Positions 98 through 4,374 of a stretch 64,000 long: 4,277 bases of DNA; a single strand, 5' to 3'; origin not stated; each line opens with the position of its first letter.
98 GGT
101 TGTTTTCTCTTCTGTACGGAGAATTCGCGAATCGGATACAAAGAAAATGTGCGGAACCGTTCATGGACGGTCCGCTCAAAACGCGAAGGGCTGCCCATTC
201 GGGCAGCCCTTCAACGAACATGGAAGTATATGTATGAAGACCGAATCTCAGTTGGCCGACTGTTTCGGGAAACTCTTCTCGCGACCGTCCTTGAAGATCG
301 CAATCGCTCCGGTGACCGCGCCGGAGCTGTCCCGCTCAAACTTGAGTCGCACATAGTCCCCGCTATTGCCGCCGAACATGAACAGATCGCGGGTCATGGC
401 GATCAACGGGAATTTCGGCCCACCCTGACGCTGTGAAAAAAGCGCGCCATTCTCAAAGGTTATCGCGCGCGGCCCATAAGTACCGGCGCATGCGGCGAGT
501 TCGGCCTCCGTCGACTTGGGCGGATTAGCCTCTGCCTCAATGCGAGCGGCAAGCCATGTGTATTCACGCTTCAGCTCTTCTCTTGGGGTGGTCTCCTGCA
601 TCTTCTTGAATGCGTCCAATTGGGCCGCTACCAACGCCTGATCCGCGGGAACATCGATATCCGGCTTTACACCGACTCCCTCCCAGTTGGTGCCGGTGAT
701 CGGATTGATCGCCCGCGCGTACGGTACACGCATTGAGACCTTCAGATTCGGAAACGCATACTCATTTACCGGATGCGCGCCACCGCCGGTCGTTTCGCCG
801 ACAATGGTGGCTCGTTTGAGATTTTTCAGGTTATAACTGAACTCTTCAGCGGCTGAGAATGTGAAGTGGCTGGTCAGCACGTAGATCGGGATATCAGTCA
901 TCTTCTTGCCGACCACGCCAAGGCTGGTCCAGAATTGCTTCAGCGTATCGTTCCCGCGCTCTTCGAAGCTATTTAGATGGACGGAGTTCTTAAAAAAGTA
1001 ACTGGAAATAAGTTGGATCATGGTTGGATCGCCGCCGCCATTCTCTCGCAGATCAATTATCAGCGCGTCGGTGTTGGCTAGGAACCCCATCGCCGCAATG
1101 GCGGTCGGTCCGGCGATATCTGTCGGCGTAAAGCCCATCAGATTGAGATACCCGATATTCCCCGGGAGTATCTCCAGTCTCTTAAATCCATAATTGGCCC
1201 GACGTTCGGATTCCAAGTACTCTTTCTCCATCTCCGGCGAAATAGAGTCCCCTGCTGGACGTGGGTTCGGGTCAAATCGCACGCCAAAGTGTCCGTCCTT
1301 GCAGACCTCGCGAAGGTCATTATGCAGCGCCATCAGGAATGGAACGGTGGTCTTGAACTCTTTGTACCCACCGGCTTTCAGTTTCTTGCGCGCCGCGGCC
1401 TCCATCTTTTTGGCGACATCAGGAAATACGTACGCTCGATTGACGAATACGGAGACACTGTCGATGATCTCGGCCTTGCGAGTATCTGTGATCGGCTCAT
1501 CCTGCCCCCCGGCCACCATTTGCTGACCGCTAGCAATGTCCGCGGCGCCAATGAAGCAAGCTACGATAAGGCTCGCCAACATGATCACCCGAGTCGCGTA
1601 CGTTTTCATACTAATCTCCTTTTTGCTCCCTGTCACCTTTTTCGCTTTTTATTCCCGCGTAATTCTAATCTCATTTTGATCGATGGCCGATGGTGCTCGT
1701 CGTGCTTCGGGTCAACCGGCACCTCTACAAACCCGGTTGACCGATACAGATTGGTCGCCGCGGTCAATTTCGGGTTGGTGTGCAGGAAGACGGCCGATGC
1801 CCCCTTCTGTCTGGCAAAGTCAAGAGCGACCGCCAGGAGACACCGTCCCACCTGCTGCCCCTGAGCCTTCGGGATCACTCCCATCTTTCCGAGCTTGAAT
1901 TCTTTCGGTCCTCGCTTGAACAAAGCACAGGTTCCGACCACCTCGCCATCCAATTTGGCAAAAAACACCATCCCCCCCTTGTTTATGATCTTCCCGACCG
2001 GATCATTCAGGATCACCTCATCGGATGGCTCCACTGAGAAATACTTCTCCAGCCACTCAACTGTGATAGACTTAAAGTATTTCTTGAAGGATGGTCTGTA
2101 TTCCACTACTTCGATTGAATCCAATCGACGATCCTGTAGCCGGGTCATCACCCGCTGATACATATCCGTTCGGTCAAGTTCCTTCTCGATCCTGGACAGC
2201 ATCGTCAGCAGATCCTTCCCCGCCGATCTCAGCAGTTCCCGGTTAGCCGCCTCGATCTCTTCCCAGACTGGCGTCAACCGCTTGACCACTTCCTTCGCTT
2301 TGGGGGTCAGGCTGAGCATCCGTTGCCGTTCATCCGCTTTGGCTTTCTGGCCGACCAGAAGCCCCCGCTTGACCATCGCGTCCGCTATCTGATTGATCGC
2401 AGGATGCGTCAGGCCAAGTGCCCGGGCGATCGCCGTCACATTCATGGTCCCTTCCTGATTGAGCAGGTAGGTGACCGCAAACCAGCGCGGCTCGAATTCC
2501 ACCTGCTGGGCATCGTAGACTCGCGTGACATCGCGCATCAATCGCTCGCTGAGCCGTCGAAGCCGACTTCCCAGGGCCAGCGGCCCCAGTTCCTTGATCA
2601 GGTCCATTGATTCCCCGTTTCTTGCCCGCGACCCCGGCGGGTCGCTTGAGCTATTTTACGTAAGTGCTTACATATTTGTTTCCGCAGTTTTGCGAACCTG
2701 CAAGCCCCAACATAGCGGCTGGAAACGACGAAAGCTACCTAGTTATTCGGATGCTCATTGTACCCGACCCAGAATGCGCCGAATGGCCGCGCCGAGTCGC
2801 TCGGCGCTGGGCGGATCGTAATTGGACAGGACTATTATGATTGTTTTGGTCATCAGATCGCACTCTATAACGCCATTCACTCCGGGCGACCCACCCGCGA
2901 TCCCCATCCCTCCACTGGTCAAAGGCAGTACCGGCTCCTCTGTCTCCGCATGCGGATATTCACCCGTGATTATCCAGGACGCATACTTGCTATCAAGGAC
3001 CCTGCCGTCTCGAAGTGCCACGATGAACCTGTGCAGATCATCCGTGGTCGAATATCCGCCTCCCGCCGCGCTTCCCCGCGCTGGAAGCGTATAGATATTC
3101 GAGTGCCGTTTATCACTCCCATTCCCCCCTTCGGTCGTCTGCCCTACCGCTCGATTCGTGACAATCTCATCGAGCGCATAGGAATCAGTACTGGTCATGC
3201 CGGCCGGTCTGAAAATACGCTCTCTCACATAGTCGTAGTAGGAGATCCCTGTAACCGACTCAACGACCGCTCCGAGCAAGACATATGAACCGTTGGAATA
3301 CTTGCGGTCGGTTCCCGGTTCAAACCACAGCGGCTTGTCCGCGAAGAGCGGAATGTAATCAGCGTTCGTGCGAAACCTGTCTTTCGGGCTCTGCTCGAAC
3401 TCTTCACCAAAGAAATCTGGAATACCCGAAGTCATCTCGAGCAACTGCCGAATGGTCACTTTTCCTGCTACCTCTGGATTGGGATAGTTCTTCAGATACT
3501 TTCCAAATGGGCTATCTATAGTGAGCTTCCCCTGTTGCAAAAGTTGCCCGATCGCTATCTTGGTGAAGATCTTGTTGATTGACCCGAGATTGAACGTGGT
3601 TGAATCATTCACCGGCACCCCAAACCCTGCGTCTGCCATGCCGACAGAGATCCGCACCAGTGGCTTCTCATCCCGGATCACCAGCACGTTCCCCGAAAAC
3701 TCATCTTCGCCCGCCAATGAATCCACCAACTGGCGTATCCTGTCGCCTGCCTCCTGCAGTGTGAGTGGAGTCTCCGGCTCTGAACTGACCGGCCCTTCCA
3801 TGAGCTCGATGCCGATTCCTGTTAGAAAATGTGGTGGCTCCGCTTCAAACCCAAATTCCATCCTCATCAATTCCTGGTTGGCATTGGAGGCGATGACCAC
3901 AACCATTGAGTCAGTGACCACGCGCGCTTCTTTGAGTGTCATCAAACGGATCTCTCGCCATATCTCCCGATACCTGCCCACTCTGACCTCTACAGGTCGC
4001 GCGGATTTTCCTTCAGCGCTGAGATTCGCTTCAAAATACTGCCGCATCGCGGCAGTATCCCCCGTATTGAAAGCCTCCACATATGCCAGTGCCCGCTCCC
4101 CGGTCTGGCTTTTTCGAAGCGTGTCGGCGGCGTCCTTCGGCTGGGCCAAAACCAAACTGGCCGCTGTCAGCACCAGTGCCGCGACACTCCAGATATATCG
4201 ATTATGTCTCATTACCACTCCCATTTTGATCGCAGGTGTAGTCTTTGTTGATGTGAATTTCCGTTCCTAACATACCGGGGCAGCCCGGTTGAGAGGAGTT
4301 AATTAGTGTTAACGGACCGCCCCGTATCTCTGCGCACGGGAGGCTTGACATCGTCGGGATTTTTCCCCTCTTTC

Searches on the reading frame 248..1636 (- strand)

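Call 78: search_protein_families(library=pfam, proteins=[window:248-1636:-], max_evalue=0.00001)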
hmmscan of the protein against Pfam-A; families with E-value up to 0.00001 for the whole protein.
window:248-1636:- (462 aa): 1 family
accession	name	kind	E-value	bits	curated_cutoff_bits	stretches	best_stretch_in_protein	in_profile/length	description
PF03572.23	Peptidase_S41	-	2e-25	89.7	24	1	160-329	1-165/165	Peptidase family S41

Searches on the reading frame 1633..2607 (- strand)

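Call 78: search_protein_families(library=pfam, proteins=[window:1633-2607:-], max_evalue=0.00001)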
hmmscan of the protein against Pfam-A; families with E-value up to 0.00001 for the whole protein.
window:1633-2607:- (324 aa): 5 families
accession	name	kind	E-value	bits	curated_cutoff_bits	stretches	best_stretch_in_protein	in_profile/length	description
PF00583.31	Acetyltransf_1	-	2.6e-15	57.1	20.7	1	203-293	27-116/116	Acetyltransferase (GNAT) family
PF13508.13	Acetyltransf_7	-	1.4e-11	45.1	27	1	212-295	3-84/84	Acetyltransferase (GNAT) domain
PF13673.13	Acetyltransf_10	-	7.8e-09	36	23.6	1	198-316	16-128/128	Acetyltransferase (GNAT) domain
PF12802.13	MarR_2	-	3.8e-08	33.8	27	1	46-95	12-61/61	MarR family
PF01047.28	MarR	-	1.6e-06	28.3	24.6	1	47-95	10-58/59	MarR family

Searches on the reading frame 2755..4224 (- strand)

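Call 78: search_protein_families(library=pfam, proteins=[window:2755-4224:-], max_evalue=0.00001)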
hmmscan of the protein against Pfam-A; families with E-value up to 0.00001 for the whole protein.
window:2755-4224:- (489 aa): 1 family
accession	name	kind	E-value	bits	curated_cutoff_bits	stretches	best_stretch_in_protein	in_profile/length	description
PF00144.29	Beta-lactamase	-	2.7e-51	175.2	27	1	177-480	16-321/329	Beta-lactamase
